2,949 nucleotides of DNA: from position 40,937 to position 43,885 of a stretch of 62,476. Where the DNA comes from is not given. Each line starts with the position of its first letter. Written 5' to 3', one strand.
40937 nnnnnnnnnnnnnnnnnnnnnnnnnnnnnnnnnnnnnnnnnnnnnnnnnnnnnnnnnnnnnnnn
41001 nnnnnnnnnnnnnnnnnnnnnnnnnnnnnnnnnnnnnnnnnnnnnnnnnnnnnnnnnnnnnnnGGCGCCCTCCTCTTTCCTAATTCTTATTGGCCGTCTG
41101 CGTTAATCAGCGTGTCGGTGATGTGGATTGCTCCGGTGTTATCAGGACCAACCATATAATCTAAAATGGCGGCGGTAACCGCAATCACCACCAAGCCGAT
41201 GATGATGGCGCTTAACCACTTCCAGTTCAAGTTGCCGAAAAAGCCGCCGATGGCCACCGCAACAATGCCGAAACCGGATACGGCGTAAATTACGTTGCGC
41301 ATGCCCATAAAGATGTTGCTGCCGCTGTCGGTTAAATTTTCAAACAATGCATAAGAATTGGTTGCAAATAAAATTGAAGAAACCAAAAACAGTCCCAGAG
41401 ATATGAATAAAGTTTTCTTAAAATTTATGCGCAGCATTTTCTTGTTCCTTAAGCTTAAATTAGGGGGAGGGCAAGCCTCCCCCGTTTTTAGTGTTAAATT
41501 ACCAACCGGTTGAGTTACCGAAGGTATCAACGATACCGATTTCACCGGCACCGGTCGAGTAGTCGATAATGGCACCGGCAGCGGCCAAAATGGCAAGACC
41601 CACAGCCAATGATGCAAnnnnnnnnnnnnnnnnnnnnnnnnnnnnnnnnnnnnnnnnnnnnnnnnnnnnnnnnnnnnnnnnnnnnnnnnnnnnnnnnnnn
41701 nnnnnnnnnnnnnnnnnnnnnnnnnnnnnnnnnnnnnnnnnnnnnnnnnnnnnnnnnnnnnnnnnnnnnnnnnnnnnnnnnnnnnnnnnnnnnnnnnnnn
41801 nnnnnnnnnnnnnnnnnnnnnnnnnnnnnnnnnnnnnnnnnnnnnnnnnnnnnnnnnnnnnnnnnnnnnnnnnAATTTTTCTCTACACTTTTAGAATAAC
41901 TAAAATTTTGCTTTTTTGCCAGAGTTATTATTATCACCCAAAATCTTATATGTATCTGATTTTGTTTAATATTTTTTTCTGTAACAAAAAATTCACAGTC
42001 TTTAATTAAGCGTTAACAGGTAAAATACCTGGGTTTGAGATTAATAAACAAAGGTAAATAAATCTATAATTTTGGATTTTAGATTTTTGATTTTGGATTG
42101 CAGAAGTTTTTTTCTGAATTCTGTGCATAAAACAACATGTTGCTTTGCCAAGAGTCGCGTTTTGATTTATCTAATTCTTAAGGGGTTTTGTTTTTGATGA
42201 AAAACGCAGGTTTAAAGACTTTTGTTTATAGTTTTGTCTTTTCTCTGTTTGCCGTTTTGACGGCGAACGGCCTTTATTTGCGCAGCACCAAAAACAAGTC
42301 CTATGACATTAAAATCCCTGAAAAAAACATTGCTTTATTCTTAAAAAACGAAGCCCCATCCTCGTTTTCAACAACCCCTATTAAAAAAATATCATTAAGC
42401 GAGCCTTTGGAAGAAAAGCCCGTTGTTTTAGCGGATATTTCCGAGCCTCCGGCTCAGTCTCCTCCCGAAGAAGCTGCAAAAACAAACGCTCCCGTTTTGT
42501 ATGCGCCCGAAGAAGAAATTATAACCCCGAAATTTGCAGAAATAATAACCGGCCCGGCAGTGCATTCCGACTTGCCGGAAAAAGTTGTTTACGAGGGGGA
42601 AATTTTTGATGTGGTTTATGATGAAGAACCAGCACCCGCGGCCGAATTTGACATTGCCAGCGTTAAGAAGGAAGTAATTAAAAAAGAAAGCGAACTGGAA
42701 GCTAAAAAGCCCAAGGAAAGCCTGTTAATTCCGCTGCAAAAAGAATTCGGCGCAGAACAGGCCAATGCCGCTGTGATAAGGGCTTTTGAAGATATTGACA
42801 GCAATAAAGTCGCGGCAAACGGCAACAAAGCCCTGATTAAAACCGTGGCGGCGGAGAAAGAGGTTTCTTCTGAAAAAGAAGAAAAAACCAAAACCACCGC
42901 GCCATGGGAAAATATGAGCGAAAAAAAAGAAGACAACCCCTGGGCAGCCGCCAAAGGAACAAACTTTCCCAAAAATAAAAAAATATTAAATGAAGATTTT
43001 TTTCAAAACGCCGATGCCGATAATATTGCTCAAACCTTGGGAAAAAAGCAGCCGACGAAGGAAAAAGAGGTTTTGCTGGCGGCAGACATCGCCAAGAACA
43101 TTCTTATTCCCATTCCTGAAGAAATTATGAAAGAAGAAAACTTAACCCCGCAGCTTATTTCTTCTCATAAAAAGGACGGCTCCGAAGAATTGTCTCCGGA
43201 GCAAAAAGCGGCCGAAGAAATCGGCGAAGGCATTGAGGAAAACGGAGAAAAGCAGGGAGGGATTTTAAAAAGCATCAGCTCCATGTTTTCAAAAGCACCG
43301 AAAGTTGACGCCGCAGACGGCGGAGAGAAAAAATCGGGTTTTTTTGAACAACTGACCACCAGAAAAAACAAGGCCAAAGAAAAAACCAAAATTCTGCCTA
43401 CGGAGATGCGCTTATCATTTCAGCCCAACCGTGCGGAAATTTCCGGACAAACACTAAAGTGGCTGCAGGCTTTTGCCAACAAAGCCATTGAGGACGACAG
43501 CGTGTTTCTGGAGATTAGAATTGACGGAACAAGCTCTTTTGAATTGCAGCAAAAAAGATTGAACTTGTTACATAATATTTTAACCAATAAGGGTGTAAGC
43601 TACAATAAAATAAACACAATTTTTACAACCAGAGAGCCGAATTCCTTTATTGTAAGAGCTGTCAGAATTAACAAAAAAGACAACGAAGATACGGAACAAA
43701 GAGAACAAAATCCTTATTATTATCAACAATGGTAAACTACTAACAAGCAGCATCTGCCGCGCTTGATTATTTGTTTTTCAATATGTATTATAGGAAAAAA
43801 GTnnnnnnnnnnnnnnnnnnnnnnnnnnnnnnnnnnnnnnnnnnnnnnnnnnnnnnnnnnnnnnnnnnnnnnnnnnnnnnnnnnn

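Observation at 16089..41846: A 25.8-kb single-operon T4SS with rvh-type hallmarks plus many non-canonical additions, and no coupling protein or relaxase in view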

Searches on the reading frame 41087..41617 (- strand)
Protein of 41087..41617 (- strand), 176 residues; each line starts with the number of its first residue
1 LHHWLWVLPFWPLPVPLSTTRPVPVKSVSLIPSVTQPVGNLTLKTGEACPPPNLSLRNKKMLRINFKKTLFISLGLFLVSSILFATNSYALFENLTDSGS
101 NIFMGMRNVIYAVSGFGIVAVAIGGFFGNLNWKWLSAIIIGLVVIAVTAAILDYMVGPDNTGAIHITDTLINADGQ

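Call 4: search_protein_families(library=pfam, proteins=[window:41087-41617:-], max_evalue=0.01)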
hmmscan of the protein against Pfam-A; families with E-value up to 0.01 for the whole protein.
window:41087-41617:- (176 aa): 1 family
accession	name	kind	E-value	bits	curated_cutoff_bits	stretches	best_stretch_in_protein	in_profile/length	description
PF04956.18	TrbC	-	4.6e-07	30.4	27.9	1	60-153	5-96/98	TrbC/VIRB2 pilin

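Call 7: search_protein_families(library=ncbifam, proteins=[window:41087-41617:-], max_evalue=0.01)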
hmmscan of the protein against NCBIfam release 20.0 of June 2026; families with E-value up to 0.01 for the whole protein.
window:41087-41617:- (176 aa): 0 families

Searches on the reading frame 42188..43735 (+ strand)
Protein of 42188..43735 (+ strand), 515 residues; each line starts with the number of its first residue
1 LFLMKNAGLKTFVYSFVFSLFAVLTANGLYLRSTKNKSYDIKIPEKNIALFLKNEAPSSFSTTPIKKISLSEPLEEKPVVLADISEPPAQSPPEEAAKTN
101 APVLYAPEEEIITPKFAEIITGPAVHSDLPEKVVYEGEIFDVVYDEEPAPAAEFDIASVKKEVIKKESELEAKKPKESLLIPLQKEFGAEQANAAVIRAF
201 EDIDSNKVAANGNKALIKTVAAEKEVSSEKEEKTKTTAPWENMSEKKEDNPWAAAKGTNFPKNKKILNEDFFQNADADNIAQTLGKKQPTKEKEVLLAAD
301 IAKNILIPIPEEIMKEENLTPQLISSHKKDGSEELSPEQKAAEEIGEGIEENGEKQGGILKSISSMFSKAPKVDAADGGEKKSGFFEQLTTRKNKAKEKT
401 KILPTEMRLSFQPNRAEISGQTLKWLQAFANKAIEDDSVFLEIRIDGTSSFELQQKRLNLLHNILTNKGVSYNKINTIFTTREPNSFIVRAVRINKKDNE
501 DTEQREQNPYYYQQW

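Call 5: search_protein_families(library=pfam, proteins=[window:42188-43735:+], max_evalue=0.001)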
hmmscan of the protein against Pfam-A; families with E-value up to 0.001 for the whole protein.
window:42188-43735:+ (515 aa): 0 families

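Call 97: search_protein_families(library=ncbifam, proteins=[window:42188-43735:+], max_evalue=0.05)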
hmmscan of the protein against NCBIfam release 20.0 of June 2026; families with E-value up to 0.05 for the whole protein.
window:42188-43735:+ (515 aa): 1 family
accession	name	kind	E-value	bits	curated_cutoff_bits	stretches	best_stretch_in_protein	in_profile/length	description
NF006506.0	PRK08942.1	equivalog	0.042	13.4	178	0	167-236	96-166/182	D-glycero-beta-D-manno-heptose 1,7-bisphosphate 7-phosphatase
